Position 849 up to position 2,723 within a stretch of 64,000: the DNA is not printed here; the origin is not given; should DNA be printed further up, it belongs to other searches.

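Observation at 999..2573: Single polypeptide joining cytochrome b, two [4Fe-4S] clusters and an MvhD-type domain inside the oxidase operon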

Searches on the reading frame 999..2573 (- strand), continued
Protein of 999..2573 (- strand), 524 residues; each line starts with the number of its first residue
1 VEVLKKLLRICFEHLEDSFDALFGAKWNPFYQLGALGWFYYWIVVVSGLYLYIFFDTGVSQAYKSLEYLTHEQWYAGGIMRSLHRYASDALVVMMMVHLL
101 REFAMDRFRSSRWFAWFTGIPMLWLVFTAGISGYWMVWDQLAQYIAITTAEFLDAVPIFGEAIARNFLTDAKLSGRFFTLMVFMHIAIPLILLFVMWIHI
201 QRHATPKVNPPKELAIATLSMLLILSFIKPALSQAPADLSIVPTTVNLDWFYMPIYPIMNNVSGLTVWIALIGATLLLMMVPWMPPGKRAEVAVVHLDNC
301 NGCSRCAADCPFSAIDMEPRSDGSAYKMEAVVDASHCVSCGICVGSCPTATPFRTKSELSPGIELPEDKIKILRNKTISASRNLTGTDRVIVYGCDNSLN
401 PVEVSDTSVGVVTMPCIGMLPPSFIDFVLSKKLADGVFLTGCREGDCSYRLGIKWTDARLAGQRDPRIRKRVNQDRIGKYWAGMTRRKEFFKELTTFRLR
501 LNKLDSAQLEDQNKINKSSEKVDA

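Call 24: search_protein_representatives(protein=window:999-2573:-)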
Query: 524 residues. Proteins with E-value up to 0.001 (for the whole library): 4084; up to 1e-10: 1379; up to 1e-30: 531. The best 150 are listed.
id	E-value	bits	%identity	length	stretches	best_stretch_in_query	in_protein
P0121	1.7e-194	663.6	55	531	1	1-505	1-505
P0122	6.4e-178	609.0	52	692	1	2-489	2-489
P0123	3.1e-176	603.4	51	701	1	2-488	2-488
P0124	1.3e-168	578.3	51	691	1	7-483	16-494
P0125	4.5e-168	576.5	47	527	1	6-518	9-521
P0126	1.9e-165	567.8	47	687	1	4-505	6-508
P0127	7.1e-143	493.3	47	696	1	15-485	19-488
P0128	5.7e-137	473.8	58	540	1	9-352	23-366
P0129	1.2e-130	452.9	43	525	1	1-503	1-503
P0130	7.5e-128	443.7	64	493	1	4-306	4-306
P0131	1.5e-127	442.8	54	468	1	33-383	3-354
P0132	4.4e-126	437.9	43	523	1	13-477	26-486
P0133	6.1e-126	437.4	43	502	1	15-478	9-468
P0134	8.5e-123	427.0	47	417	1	99-506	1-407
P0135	1.1e-121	423.3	41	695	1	18-499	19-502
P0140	9.6e-114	397.2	53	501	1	66-395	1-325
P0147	3.5e-109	382.1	43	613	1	29-469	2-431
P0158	5.1e-93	328.8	54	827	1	20-288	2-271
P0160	3.5e-92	326.0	47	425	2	273-509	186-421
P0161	3.6e-91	322.7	49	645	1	12-291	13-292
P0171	2.6e-84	300.0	33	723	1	12-495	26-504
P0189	1.5e-77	277.7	47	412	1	12-283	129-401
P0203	9.9e-75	268.4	36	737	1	20-471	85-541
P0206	6.0e-74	265.9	36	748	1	14-501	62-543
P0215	4.3e-72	259.7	33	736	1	20-476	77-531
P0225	8.2e-71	255.5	33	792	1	27-481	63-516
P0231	2.5e-70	253.9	46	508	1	11-260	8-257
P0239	1.3e-68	248.3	34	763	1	25-481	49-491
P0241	3.0e-68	247.1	35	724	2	7-348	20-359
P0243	4.0e-68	246.6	38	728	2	24-348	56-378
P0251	2.3e-66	240.8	34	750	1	15-481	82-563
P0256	6.2e-66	239.4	35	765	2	26-289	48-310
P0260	9.9e-66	238.7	36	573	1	25-349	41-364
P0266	3.6e-65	236.9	40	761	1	3-293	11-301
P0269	6.3e-65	236.1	29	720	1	11-494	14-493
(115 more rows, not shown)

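Call 27: find_related_loci(query=A1, collection=genome_contigs, flank=10000)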
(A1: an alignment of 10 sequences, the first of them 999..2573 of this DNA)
Query A1 (524 aa) in genome_contigs; peptide patterns used: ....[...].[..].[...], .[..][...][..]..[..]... (x = any residue, [..] = any of these).
600 stretches matched a pattern (row limit reached: there are more); 559 encode a relative of the query (tblastn E <= 1e-3); the best 80 are kept; 80 distinct loci.
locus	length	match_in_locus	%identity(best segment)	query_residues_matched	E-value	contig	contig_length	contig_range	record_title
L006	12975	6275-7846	87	1-524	0e+0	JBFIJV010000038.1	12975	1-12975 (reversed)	MAG: Gammaproteobacteria bacterium isolate Mix_sand11.2021.09.Z.94 k141_1075960_length_12975_cov_42.3057, whole genome s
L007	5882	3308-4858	87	4-524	0e+0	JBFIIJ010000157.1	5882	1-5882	MAG: Gammaproteobacteria bacterium isolate Mix_sand11.2021.09.Z.47 k141_1650651_length_5882_cov_9.0000, whole genome sho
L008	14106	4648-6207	83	3-524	0e+0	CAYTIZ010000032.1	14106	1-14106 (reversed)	MAG TPA_asm: uncultured Enterobacteriaceae bacterium isolate SRP215229_co1_1 genome assembly, contig: NODE_2748_length_1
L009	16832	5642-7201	79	4-524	0e+0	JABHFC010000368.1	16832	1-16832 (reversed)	MAG: Gammaproteobacteria bacterium isolate SI037_bin171 k141_2879988, whole genome shotgun sequence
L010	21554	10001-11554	62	4-521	0e+0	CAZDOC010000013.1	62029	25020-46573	MAG TPA_asm: uncultured Gammaproteobacteria bacterium isolate SRP216583_co2_167 genome assembly, contig: NODE_192_length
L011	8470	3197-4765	56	4-522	0e+0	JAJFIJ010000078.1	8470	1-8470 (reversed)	MAG: Rhodospirillales bacterium isolate OFTM364 OFTM364_77, whole genome shotgun sequence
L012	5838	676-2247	58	3-524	0e+0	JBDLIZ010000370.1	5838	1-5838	MAG: Pseudomonadota bacterium isolate MAG064 MAG064_370, whole genome shotgun sequence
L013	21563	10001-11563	58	1-521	0e+0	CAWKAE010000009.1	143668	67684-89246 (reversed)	MAG: uncultured Halobacteria archaeon isolate MFD03551.bin.2.47 genome assembly, contig: contig_19242, whole genome shot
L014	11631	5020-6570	57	1-520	0e+0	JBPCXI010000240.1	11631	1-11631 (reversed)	MAG: Gammaproteobacteria bacterium isolate MAG_seacave_116 S1Ck127_10752840, whole genome shotgun sequence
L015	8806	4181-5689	60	5-508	0e+0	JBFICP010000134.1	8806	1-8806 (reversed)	MAG: Gammaproteobacteria bacterium isolate Mix_sand11.2021.09.D.12 k141_652543_length_8806_cov_65.6584, whole genome sho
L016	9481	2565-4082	57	1-504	0e+0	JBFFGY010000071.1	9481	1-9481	MAG: Alphaproteobacteria bacterium isolate Mix_mud15.2022.01.68 k141_2789066_length_9481_cov_7.0000, whole genome shotgu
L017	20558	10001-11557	53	8-522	0e+0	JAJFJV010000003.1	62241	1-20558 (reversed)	MAG: Gammaproteobacteria bacterium isolate OFTM98 OFTM98_2, whole genome shotgun sequence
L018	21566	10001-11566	55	1-522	0e+0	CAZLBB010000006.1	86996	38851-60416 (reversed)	MAG TPA_asm: uncultured Rhodospirillaceae bacterium isolate binchicken_co130_47 genome assembly, contig: NODE_481_length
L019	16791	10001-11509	55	1-504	0e+0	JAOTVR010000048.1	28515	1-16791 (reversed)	MAG: Gammaproteobacteria bacterium isolate 13_May_SF_Bin53 13_May_SF_Bin53_scaffold_996_c1, whole genome shotgun sequenc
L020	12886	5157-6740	53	1-524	0e+0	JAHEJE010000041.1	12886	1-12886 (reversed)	MAG: Alphaproteobacteria bacterium isolate Ww537 NODE_13832_length_12886_cov_6.699334, whole genome shotgun sequence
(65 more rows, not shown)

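Call 29: find_encoding_contigs(protein=P0135, flank=10000, max_places=3)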
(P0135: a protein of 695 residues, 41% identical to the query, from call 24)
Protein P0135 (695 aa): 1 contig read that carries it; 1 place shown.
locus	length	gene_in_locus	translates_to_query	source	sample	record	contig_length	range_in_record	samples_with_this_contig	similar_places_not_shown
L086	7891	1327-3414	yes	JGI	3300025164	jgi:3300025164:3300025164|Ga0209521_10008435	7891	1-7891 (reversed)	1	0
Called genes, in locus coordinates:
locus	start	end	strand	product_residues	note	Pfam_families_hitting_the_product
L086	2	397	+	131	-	?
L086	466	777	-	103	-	PF12732:YtxH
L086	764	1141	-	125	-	PF06103:DUF948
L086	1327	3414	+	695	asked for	PF00033:Cytochrome_B, PF13631:Cytochrom_B_N_2, PF14697:Fer4_21 (faint), PF00037:Fer4 (faint), PF12837:Fer4_6 (faint), PF12838:Fer4_7 (weak), PF13187:Fer4_9 (weak), PF02662:FlpD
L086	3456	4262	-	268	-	PF08534:Redoxin (weak), PF02630:SCO1-SenC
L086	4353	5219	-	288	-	PF01040:UbiA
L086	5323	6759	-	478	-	PF00115:COX1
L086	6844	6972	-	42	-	-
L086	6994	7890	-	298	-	?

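Call 30: find_encoding_contigs(protein=P0122, flank=10000, max_places=3)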
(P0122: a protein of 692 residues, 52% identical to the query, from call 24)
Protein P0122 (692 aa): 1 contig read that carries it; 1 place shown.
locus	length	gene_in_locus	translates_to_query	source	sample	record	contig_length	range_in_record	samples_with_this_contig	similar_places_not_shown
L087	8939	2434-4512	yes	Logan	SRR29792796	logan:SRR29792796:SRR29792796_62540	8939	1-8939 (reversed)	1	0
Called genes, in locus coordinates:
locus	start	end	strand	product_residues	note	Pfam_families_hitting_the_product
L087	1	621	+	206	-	?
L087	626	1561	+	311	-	PF01040:UbiA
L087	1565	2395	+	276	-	PF02630:SCO1-SenC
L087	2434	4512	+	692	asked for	PF00033:Cytochrome_B, PF13631:Cytochrom_B_N_2, PF12797:Fer4_2 (faint), PF12837:Fer4_6 (weak), PF12838:Fer4_7, PF13187:Fer4_9 (weak), PF00037:Fer4 (weak), PF02662:FlpD, +1 more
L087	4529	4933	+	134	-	PF01814:Hemerythrin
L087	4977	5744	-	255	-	PF05721:PhyH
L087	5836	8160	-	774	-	PF07715:Plug, PF00593:TonB_dep_Rec_b-barrel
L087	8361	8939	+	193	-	?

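Call 31: find_encoding_contigs(protein=P0171, flank=10000, max_places=3)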
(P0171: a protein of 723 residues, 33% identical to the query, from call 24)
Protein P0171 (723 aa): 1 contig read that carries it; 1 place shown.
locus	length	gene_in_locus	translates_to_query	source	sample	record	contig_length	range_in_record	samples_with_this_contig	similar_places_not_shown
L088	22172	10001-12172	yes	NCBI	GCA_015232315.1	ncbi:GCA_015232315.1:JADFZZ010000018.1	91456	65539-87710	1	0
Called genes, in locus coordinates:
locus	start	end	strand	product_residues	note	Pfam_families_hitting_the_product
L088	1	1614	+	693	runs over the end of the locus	PF02743:dCache_1, PF22673:MCP-like_PDC_1 (weak), PF17201:Cache_3-Cache_2 (weak), PF00211:Guanylate_cyc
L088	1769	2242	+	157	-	PF00856:SET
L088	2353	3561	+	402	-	-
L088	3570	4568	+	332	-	PF03372:Exo_endo_phos, PF23226:Exo_endo_phos_PGAP2IP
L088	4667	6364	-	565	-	PF02770:Acyl-CoA_dh_M (weak), PF00441:Acyl-CoA_dh_1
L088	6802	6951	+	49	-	-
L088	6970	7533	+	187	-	-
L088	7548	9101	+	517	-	PF00115:COX1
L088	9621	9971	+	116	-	-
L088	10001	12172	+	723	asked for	PF00033:Cytochrome_B, PF14358:DUF4405 (weak), PF13631:Cytochrom_B_N_2, PF00037:Fer4 (faint), PF12797:Fer4_2 (faint), PF12838:Fer4_7, PF13187:Fer4_9 (weak), PF02662:FlpD, +4 more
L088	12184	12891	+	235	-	PF07719:TPR_2 (faint), PF00515:TPR_1 (faint)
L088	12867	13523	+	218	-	PF02630:SCO1-SenC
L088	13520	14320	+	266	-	-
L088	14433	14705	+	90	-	PF12833:HTH_18, PF00165:HTH_AraC (weak)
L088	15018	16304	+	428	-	PF13458:Peripla_BP_6, PF13433:Peripla_BP_5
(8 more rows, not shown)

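Call 32: find_encoding_contigs(protein=P0269, flank=10000, max_places=3)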
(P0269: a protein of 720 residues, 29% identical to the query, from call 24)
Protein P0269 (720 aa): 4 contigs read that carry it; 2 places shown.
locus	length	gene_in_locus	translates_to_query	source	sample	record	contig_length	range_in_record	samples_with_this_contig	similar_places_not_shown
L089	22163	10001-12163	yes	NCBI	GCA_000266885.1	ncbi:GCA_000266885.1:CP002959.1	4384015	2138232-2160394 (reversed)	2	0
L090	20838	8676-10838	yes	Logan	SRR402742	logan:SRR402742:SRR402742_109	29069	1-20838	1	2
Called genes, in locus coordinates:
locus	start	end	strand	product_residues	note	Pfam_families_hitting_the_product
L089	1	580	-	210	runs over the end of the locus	PF00702:Hydrolase, PF13419:HAD_2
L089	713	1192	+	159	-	-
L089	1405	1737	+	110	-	PF00886:Ribosomal_S16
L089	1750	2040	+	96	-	PF13083:KH_KhpA-B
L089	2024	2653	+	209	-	PF01782:RimM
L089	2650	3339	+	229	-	PF01746:tRNA_m1G_MT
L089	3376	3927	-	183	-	-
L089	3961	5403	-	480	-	PF03952:Enolase_N, PF00113:Enolase_C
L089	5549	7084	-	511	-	PF00484:Pro_CA (weak)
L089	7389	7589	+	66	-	-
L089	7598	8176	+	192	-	-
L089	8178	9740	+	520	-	PF00115:COX1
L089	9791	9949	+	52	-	-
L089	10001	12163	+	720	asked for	PF00033:Cytochrome_B, PF13631:Cytochrom_B_N_2, PF14697:Fer4_21 (faint), PF25160:LdpA_Fe-S-bd (faint), PF12797:Fer4_2 (faint), PF12838:Fer4_7, PF13187:Fer4_9 (weak), PF00037:Fer4 (weak), +4 more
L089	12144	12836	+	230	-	PF13181:TPR_8 (faint), PF00515:TPR_1 (faint), PF07719:TPR_2 (faint)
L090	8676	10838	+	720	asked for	PF00033:Cytochrome_B, PF13631:Cytochrom_B_N_2, PF14697:Fer4_21 (faint), PF25160:LdpA_Fe-S-bd (faint), PF12797:Fer4_2 (faint), PF12838:Fer4_7, PF13187:Fer4_9 (weak), PF00037:Fer4 (weak), +4 more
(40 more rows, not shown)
